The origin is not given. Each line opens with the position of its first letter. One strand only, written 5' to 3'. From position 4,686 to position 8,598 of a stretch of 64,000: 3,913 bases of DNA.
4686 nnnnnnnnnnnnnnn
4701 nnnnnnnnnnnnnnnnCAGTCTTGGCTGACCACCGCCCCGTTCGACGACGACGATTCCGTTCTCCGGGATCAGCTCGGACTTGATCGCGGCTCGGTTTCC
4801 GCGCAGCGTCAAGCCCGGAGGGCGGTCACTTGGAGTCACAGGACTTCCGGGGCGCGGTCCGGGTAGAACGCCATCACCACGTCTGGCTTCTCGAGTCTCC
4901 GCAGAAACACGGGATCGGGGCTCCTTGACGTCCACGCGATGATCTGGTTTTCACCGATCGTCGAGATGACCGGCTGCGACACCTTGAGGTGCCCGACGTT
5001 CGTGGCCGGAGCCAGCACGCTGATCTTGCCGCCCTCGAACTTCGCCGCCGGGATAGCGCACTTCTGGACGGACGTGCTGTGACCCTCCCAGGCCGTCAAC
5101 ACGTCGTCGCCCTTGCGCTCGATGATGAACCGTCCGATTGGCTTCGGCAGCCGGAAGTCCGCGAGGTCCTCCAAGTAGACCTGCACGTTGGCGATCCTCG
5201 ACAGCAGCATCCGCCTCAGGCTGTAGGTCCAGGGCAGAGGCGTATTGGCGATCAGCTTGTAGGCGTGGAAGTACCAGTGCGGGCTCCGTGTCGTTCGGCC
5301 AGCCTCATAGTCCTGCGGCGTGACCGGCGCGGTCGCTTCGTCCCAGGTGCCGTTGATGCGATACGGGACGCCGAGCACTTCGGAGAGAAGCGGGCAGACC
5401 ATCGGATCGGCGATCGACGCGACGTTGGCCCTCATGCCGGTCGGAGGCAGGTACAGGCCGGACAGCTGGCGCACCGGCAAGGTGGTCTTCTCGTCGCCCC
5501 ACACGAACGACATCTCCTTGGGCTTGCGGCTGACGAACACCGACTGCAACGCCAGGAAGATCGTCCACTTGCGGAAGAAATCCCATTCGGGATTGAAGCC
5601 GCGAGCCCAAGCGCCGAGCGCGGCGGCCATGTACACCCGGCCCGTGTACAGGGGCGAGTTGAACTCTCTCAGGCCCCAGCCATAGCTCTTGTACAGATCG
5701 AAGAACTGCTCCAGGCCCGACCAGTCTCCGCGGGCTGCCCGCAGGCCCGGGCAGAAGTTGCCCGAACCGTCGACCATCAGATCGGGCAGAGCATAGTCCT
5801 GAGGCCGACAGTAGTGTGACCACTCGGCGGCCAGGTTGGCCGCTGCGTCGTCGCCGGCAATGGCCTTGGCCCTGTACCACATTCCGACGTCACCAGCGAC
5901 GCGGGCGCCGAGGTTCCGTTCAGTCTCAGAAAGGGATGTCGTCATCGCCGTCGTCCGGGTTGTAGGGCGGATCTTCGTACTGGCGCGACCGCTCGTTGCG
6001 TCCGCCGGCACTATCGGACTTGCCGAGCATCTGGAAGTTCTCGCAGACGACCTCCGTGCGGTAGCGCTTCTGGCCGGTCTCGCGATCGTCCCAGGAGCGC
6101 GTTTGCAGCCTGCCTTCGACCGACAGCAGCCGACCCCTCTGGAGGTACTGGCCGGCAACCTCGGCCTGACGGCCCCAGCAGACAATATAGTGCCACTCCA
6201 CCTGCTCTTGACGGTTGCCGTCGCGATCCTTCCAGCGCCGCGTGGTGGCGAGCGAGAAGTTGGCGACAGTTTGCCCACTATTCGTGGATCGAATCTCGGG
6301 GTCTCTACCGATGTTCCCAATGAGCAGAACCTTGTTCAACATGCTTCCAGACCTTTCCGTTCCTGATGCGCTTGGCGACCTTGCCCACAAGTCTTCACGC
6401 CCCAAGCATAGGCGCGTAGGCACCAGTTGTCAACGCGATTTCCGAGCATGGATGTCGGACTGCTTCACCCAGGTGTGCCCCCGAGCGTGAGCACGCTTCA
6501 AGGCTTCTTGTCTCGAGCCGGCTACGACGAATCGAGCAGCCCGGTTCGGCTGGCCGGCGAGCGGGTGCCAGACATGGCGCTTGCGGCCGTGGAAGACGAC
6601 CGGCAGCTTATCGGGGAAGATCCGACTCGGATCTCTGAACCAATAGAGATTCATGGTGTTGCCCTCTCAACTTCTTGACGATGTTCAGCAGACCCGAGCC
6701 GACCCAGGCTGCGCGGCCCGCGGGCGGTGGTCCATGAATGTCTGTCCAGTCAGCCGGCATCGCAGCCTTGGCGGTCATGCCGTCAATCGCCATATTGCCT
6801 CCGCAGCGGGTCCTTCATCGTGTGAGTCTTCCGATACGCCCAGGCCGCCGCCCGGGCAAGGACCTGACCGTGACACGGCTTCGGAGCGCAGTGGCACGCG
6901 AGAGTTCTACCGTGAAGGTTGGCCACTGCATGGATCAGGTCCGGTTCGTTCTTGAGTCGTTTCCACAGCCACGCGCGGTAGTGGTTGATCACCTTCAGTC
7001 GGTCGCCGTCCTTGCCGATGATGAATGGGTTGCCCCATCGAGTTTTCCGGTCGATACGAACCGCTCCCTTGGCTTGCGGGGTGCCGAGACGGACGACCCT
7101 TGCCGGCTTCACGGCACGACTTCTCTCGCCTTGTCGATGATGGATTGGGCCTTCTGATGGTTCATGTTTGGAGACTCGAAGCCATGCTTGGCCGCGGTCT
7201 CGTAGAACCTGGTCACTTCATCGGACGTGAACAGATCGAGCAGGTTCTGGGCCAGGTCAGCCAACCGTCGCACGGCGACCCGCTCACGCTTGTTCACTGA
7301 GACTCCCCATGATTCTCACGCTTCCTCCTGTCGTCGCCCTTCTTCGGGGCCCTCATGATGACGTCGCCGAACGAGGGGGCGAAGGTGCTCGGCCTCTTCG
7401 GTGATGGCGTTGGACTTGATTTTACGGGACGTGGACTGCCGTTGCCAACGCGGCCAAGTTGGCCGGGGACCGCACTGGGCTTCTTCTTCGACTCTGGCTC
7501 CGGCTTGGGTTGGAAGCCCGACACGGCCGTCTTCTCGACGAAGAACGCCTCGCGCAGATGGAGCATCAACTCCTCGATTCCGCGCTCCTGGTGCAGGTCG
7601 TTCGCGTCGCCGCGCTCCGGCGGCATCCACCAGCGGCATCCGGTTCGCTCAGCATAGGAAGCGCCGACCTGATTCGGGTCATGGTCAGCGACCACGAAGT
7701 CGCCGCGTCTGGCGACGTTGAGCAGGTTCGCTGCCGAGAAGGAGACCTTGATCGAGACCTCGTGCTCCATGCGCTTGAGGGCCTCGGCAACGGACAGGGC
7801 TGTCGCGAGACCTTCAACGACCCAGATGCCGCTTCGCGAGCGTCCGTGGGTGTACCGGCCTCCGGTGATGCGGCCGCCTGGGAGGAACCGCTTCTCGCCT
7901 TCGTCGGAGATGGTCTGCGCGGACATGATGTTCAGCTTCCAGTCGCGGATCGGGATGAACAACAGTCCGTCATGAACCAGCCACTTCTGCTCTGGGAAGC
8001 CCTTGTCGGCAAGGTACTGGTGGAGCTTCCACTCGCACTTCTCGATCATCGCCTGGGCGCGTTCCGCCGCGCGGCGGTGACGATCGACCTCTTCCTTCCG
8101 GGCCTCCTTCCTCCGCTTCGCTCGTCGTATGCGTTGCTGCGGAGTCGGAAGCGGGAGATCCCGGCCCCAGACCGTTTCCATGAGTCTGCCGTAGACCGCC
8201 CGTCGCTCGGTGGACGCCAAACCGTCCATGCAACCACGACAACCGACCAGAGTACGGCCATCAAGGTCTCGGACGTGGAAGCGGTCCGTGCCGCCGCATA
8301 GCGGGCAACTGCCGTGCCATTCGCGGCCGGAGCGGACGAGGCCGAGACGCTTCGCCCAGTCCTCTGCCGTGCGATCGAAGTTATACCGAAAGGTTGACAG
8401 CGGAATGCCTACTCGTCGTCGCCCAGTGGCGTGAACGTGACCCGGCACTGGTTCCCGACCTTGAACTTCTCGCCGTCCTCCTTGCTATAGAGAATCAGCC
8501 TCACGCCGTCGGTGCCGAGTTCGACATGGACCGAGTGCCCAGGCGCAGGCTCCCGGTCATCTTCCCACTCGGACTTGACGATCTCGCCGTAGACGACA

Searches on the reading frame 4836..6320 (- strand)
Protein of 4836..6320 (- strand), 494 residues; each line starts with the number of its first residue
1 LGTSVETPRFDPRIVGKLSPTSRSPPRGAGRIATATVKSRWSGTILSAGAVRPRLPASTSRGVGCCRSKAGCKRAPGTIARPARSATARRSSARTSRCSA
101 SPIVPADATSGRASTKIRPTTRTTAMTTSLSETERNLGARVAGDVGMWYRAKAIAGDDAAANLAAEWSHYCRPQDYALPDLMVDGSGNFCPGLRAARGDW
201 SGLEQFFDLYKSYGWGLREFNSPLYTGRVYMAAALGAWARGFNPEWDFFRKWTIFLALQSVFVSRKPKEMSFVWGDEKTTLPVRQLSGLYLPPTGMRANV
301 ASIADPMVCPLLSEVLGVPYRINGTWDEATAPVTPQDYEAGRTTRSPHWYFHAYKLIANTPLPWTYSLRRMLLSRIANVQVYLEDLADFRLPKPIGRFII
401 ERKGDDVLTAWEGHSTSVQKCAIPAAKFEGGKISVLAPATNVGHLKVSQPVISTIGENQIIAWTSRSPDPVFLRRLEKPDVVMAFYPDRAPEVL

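Call 8: search_protein_families(library=pfam, proteins=[window:4836-6320:-])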
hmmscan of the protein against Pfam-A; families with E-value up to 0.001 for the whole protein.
window:4836-6320:- (494 aa): 0 families

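Call 61: search_solved_structures(query=window:4836-6320:-, max_evalue=1)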
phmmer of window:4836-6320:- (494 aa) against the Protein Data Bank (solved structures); distinct sequences matched with E-value up to 1: 1.
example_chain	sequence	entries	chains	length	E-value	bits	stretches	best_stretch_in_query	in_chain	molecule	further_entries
9e5c_1f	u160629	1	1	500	0.036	15.9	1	117-169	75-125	Cilia- and flagella-associated protein 263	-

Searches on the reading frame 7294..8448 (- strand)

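Call 15: search_protein_families(library=phrogs, proteins=[window:7294-8448:-], max_evalue=0.001)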
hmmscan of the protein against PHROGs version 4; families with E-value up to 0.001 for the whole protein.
window:7294-8448:- (384 aa): 5 families
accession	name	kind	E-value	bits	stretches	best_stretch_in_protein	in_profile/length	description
phrog_510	-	DNA, RNA and nucleotide metabolism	1.5e-30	107.6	1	40-293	39-352/667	DNA primase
phrog_2249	-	DNA, RNA and nucleotide metabolism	4.5e-28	99.4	1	45-293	16-314/802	DNA primase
phrog_25777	-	DNA, RNA and nucleotide metabolism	2e-18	66.9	1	39-312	64-362/907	DNA primase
phrog_35358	-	DNA, RNA and nucleotide metabolism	9.6e-10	38.1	1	104-247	106-269/968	DNA primase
phrog_47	-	DNA, RNA and nucleotide metabolism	0.00016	21.3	0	28-294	31-329/947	DNA primase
